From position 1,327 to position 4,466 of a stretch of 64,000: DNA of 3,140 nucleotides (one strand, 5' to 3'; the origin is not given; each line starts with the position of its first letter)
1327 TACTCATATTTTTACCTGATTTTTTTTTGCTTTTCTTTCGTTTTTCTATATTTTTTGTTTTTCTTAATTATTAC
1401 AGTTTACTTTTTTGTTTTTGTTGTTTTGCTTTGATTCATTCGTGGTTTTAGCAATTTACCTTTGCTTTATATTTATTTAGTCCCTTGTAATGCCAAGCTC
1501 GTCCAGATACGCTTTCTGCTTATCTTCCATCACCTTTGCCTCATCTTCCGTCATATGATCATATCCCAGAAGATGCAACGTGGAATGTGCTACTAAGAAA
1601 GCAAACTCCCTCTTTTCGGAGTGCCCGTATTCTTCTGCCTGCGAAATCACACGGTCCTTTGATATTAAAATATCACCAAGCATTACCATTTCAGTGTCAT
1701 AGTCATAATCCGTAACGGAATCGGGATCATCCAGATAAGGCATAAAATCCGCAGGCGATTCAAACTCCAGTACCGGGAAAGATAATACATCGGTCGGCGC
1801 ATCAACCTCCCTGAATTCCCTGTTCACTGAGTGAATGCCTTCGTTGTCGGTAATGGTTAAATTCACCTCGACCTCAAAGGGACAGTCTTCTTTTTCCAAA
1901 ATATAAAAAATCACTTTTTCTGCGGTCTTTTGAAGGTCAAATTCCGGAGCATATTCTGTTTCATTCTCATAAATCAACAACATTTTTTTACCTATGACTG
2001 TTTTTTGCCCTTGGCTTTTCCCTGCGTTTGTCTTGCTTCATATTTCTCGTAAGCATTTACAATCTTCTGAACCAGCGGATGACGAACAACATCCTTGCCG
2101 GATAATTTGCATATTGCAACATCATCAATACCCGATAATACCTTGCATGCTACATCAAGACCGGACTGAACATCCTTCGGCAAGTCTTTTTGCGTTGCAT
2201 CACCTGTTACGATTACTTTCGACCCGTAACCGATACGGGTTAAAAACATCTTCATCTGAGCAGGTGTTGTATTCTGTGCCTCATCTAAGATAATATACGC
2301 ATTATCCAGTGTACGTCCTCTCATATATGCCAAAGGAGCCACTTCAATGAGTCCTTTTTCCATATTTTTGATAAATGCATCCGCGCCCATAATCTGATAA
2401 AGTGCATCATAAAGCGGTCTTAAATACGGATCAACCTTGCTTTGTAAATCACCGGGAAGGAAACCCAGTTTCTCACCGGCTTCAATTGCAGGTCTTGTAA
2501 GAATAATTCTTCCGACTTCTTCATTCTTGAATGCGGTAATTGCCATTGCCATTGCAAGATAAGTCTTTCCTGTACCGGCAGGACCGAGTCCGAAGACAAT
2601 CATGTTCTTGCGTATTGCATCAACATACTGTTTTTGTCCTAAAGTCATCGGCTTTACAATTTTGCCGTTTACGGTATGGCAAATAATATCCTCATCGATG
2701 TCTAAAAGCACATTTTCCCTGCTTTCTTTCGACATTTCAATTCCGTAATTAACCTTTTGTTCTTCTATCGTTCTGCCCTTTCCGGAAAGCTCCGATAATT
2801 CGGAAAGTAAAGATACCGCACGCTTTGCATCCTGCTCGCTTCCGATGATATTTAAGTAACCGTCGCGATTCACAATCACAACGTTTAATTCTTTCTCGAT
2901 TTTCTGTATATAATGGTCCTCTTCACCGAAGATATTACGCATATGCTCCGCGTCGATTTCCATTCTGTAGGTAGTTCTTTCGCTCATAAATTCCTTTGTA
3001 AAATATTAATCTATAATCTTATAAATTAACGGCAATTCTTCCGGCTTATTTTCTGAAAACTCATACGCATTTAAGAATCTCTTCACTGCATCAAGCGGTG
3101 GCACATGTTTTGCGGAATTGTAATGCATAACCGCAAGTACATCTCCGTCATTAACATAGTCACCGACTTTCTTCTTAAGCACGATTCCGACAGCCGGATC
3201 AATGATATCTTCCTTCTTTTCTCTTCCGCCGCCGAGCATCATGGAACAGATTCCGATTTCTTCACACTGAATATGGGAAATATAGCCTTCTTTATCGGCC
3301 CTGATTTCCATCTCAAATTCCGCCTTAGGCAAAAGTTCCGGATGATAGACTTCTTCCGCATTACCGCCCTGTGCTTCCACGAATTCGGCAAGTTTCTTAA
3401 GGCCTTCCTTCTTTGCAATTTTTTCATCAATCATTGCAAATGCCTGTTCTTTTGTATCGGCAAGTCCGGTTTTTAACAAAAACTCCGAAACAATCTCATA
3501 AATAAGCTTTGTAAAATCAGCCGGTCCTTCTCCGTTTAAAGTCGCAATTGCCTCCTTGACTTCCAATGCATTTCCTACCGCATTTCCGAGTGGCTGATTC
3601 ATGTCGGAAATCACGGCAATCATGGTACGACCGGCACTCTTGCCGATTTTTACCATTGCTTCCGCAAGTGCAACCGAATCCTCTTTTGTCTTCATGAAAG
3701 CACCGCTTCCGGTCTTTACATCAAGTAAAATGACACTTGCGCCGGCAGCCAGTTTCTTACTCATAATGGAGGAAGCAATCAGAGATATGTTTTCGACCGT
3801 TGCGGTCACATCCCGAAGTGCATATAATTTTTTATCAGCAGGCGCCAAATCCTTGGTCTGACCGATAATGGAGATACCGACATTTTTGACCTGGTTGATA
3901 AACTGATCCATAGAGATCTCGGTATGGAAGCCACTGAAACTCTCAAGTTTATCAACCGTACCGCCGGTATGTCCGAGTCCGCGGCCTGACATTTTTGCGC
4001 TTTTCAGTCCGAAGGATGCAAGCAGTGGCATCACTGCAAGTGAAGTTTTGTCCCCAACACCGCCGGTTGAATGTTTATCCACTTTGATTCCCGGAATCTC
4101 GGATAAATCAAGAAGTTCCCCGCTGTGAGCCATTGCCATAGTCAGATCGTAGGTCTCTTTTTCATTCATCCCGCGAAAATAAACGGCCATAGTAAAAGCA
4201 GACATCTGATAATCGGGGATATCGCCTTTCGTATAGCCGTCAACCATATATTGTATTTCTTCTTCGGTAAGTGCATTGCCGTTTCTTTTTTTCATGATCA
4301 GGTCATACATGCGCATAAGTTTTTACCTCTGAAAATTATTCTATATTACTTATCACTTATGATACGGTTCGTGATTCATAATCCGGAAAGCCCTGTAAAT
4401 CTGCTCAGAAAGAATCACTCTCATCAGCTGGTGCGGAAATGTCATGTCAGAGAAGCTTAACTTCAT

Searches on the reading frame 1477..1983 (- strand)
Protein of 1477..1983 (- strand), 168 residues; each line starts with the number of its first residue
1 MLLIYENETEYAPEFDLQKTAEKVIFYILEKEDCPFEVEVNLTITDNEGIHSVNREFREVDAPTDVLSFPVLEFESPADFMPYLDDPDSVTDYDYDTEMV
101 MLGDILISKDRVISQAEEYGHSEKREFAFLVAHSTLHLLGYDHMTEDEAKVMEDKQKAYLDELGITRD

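Call 37: search_protein_families(library=pfam, proteins=[window:1477-1983:-], max_evalue=0.00001)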
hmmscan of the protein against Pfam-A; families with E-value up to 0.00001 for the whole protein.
window:1477-1983:- (168 aa): 1 family
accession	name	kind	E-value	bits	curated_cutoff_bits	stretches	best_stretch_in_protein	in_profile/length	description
PF02130.23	YbeY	-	1.5e-44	151.5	25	1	14-163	4-129/129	Endoribonuclease YbeY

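Call 40: find_encoding_contigs(protein=window:1477-1983:-, flank=10000, max_places=10)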
Protein window:1477-1983:- (168 aa): 13 contigs read that carry it; 10 places shown.
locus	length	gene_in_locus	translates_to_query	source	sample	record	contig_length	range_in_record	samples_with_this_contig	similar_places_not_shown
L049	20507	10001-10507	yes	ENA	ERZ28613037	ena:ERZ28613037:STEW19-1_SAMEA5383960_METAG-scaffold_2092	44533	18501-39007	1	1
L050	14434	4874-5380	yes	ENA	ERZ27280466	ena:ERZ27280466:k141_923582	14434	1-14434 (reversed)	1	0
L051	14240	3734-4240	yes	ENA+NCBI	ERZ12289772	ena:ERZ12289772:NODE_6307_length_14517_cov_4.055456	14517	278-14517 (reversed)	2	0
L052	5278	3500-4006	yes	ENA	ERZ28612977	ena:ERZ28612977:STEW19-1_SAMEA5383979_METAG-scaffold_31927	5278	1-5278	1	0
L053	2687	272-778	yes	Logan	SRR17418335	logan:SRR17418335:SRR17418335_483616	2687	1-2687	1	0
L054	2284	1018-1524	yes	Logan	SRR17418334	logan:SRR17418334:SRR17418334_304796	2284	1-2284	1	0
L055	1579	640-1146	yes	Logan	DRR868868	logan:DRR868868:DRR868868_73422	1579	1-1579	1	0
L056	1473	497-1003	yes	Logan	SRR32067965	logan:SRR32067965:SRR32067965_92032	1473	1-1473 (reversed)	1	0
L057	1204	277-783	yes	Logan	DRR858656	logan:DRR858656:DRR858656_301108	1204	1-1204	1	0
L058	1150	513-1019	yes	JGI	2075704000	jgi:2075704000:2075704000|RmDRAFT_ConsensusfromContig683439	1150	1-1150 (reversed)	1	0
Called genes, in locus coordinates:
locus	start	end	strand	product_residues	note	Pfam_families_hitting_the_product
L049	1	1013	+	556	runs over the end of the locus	PF01268:FTHFS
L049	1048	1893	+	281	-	PF00763:THF_DHG_CYH, PF02882:THF_DHG_CYH_C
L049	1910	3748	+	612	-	PF13240:Zn_Ribbon_1 (weak), PF13248:Zn_ribbon_3 (faint), PF13290:CHB_HEX_C_1, PF13287:Fn3_assoc, PF13290:CHB_HEX_C_1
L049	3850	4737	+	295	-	PF10418:DHODB_Fe-S_bind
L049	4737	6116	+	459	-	PF14691:Fer4_20, PF07992:Pyr_redox_2 (weak), PF13738:Pyr_redox_3 (faint), PF00070:Pyr_redox (weak), PF01266:DAO (weak), PF07992:Pyr_redox_2, PF13450:NAD_binding_8, PF00070:Pyr_redox, +4 more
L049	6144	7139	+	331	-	-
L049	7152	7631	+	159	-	PF02590:SPOUT_MTase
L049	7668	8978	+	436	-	PF02885:Glycos_trans_3N, PF00591:Glycos_transf_3, PF07831:PYNP_C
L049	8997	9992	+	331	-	PF02562:PhoH, PF13604:AAA_30, PF13245:AAA_19 (weak)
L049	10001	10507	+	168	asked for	PF02130:YbeY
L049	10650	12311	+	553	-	PF01943:Polysacc_synt, PF03023:MurJ, PF13440:Polysacc_synt_3 (weak), PF01554:MatE (weak)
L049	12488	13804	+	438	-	PF01266:DAO (weak), PF03486:HI0933_like, PF07992:Pyr_redox_2 (weak), PF13450:NAD_binding_8 (weak), PF22780:HI0933_like_1st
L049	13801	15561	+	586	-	PF28550:DUF8436, PF21688:FAD-depend_C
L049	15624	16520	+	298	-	PF00696:AA_kinase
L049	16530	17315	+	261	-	PF05979:DUF896, PF01812:5-FTHF_cyc-lig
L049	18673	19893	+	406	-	PF00919:UPF0004, PF04055:Radical_SAM, PF01938:TRAM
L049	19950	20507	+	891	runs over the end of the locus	PF01624:MutS_I, PF05188:MutS_II, PF05192:MutS_III, PF05190:MutS_IV, PF00488:MutS_V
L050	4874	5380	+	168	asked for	PF02130:YbeY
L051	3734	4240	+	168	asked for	PF02130:YbeY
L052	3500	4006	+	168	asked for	PF02130:YbeY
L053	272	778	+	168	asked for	PF02130:YbeY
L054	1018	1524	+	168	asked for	PF02130:YbeY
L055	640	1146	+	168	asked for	PF02130:YbeY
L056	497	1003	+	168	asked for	PF02130:YbeY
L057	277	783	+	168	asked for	PF02130:YbeY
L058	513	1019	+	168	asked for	PF02130:YbeY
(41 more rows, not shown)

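Call 73: search_protein_families(library=ncbifam, proteins=[L049:12488-13804:+], max_evalue=1e-10)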
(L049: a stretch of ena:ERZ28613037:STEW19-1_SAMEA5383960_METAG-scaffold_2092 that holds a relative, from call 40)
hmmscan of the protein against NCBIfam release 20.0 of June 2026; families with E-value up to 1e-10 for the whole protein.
L049:12488-13804:+ (438 aa): 2 families
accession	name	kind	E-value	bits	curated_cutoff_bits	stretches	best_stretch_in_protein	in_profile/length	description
TIGR00275.1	TIGR00275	subfamily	4.1e-98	328.8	183.8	1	11-435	1-400/401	aminoacetone oxidase family FAD-binding enzyme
TIGR03862.1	flavo_PP4765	subfamily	7.7e-27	94.1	242.65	1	32-305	2-280/376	TIGR03862 family flavoprotein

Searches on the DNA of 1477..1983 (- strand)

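Call 47: search_rna_families(source=L049, start=12250, end=12520, threshold=evalue, max_evalue=10)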
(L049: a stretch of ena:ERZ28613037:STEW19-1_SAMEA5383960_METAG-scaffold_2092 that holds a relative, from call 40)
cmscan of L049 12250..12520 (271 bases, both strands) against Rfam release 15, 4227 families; matches with E-value up to 10: 0.
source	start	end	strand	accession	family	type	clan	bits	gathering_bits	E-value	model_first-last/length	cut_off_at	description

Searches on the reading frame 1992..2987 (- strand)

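Call 37: search_protein_families(library=pfam, proteins=[window:1992-2987:-], max_evalue=0.00001)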
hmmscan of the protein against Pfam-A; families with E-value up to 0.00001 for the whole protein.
window:1992-2987:- (331 aa): 3 families
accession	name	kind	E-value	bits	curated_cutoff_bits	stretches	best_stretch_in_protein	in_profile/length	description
PF02562.22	PhoH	-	1.2e-94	316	27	1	111-314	2-205/205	PhoH-like protein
PF13604.12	AAA_30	-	4.6e-08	33.5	27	1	116-267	4-128/191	AAA domain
PF13245.12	AAA_19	-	7.7e-08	33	25.1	1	118-266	1-128/134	AAA domain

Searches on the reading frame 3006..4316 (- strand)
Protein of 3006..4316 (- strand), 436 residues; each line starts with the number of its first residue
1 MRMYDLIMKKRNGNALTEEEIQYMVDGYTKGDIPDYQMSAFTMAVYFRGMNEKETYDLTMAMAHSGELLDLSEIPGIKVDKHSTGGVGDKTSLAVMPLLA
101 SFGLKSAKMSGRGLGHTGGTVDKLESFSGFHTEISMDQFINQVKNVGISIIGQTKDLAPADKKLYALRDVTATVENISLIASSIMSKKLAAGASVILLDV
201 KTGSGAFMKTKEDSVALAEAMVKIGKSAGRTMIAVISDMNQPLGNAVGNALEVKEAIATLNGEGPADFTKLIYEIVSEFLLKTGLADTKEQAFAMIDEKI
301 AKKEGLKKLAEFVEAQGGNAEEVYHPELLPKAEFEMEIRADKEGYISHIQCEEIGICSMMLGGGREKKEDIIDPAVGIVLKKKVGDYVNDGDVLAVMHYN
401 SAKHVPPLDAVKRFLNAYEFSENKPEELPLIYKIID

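Call 37: search_protein_families(library=pfam, proteins=[window:3006-4316:-], max_evalue=0.00001)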
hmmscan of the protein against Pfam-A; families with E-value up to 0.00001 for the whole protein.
window:3006-4316:- (436 aa): 3 families
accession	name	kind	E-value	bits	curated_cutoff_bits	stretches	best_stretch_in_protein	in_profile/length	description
PF00591.27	Glycos_transf_3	-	1.1e-38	133.8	27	1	78-301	4-248/253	Glycosyl transferase family, a/b domain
PF02885.22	Glycos_trans_3N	-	1.2e-22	79.8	26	1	5-66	2-63/63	Glycosyl transferase family, helical bundle domain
PF07831.19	PYNP_C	-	7.1e-22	77.3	27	1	345-418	1-72/75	Pyrimidine nucleoside phosphorylase C-terminal domain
